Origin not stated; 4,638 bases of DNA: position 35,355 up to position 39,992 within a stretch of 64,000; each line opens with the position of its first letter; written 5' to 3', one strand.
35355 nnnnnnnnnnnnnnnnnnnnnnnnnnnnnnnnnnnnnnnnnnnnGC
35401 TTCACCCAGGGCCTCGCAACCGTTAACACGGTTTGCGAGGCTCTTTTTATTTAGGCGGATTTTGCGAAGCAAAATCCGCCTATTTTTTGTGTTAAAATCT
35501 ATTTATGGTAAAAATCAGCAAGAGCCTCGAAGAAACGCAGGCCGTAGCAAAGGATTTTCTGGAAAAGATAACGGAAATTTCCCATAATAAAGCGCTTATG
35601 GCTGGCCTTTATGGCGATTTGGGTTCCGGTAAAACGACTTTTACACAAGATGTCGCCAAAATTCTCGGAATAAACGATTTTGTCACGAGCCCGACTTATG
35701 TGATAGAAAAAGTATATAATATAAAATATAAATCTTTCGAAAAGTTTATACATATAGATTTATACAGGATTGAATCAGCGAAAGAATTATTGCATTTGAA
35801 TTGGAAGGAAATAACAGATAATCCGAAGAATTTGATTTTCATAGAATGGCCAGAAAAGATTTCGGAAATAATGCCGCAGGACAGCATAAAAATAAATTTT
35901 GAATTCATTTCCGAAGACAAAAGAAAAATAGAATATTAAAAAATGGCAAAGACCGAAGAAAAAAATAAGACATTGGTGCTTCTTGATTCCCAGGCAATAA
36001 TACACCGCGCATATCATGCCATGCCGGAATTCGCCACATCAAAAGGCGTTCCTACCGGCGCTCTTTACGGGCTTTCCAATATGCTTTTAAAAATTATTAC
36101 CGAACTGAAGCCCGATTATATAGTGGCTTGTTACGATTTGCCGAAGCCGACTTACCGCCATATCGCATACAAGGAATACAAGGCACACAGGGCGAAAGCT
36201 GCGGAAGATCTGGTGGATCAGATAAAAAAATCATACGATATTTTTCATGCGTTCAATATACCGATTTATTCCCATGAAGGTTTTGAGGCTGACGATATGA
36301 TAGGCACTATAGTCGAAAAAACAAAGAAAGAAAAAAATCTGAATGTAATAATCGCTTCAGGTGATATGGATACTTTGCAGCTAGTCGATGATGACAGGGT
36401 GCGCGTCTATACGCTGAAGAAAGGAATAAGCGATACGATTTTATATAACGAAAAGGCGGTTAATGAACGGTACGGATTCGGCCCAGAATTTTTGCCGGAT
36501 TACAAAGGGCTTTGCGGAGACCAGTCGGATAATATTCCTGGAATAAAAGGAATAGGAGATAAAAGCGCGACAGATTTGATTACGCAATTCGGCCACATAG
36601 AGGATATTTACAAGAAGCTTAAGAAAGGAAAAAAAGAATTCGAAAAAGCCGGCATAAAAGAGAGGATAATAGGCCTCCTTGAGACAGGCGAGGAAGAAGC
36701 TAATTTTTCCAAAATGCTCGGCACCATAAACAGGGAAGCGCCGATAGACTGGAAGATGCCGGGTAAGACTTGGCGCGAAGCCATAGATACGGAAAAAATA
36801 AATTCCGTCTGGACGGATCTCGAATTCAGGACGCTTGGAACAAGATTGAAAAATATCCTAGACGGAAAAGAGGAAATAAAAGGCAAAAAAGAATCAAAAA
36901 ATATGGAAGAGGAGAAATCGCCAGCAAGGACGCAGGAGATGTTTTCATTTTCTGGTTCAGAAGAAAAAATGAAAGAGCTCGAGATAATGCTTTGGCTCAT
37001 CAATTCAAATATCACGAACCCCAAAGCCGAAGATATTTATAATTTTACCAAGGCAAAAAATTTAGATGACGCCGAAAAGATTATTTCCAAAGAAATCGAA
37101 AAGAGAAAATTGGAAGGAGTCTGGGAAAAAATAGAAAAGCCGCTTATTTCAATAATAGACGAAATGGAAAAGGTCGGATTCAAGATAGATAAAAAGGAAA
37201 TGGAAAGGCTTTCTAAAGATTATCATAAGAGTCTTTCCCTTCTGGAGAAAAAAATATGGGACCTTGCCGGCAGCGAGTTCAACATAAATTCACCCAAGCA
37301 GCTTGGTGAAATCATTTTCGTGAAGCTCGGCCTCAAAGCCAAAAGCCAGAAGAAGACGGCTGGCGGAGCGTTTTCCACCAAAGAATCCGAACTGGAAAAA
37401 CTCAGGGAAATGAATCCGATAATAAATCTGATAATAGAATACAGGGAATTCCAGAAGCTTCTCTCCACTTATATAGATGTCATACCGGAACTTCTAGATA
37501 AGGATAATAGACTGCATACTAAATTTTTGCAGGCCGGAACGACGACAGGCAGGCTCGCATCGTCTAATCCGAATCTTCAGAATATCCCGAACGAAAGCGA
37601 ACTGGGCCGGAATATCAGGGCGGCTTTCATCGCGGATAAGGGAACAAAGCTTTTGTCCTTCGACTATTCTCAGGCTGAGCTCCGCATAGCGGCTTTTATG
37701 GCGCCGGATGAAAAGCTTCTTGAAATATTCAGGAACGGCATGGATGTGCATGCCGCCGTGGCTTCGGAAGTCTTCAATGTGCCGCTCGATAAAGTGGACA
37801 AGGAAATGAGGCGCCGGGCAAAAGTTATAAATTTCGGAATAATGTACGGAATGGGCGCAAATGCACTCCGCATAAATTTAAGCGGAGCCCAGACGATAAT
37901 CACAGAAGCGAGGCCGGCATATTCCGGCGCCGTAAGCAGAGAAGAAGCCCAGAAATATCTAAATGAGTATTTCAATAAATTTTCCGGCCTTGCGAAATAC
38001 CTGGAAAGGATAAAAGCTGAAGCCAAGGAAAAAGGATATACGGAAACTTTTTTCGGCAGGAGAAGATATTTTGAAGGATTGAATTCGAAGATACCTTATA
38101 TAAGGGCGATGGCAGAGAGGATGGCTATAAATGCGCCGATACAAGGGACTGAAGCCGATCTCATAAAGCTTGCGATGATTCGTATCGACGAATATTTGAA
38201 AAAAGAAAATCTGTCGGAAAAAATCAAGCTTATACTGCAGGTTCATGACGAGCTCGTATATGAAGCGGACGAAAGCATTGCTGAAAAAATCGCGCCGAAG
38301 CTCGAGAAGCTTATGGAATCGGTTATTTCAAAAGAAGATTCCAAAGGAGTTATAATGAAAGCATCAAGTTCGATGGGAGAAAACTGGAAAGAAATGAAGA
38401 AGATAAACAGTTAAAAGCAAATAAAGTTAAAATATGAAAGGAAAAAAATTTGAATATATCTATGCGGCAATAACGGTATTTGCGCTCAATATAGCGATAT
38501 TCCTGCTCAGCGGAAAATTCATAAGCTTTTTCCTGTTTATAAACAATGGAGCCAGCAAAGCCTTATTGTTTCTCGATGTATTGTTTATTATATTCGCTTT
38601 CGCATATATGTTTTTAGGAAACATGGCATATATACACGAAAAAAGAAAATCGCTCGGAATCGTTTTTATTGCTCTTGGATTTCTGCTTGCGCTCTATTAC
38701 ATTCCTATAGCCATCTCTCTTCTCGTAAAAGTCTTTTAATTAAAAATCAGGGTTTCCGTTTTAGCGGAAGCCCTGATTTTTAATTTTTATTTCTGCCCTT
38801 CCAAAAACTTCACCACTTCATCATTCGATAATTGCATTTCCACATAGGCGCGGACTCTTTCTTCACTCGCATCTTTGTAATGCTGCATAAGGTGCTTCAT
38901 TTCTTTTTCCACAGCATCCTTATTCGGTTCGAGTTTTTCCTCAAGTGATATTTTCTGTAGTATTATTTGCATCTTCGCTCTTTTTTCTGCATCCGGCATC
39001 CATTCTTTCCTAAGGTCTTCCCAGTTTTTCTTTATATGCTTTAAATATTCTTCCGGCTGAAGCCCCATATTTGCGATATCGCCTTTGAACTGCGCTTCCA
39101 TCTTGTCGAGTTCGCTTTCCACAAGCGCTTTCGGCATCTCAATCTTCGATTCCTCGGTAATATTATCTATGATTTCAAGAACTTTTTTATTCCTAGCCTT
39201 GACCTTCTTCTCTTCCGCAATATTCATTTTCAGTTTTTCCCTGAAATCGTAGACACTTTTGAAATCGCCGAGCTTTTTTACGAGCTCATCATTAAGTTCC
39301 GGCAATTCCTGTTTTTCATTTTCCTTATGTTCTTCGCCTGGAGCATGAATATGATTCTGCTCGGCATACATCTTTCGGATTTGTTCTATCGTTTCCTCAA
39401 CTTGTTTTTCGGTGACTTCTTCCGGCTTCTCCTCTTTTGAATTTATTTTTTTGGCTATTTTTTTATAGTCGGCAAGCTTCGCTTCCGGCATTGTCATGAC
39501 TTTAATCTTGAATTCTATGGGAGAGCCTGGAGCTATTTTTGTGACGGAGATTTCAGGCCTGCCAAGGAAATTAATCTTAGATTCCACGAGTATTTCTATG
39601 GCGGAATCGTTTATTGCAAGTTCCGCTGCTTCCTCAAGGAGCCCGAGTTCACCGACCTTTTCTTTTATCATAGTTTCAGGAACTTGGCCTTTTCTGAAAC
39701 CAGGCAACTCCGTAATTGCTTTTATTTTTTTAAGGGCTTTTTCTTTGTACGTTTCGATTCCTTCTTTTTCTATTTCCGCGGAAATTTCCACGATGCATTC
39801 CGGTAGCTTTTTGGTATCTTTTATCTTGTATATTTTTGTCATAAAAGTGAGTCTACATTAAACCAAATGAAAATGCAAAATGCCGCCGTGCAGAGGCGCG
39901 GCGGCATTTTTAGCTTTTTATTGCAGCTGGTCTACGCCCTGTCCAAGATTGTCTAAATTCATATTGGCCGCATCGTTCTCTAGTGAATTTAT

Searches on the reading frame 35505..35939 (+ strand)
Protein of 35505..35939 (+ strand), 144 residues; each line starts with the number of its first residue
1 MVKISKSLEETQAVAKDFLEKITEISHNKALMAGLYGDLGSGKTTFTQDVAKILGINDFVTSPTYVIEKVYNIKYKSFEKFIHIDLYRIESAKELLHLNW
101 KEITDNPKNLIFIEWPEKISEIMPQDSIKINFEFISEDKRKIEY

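Call 61: search_protein_families(library=pfam, proteins=[window:35505-35939:+], max_evalue=0.0001)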
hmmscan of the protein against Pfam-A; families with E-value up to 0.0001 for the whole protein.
window:35505-35939:+ (144 aa): 1 family
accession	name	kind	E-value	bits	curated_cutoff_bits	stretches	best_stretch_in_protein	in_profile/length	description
PF02367.23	TsaE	-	5.3e-32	110.9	26.6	1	6-142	2-128/128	Threonylcarbamoyl adenosine biosynthesis protein TsaE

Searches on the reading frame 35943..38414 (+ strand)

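Call 61: search_protein_families(library=pfam, proteins=[window:35943-38414:+], max_evalue=0.0001)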
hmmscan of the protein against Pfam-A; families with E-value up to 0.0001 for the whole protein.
window:35943-38414:+ (823 aa): 3 families
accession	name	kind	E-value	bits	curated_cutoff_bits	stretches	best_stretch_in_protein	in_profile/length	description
PF00476.26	DNA_pol_A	-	1.8e-134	448.9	34.3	1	418-817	2-381/381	DNA polymerase family A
PF02739.22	5_3_exonuc_N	-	3.7e-51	173.5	34.3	1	10-178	1-164/164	5'-3' exonuclease, N-terminal resolvase-like domain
PF01367.25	5_3_exonuc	-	6.8e-24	84.6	40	1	181-272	3-86/97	5'-3' exonuclease, C-terminal SAM fold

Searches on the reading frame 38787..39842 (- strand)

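Call 9: search_protein_families(library=pfam, proteins=[window:38787-39842:-], max_evalue=0.001)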
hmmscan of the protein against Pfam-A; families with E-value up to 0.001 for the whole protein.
window:38787-39842:- (351 aa): 2 families
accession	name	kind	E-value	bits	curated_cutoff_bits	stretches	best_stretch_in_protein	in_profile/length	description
PF05697.18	Trigger_N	-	8.1e-27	94.7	22.2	1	10-155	5-144/144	Bacterial trigger factor protein (TF)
PF05698.19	Trigger_C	-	3.1e-26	92.8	22.7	1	197-343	2-147/162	Bacterial trigger factor protein (TF) C-terminus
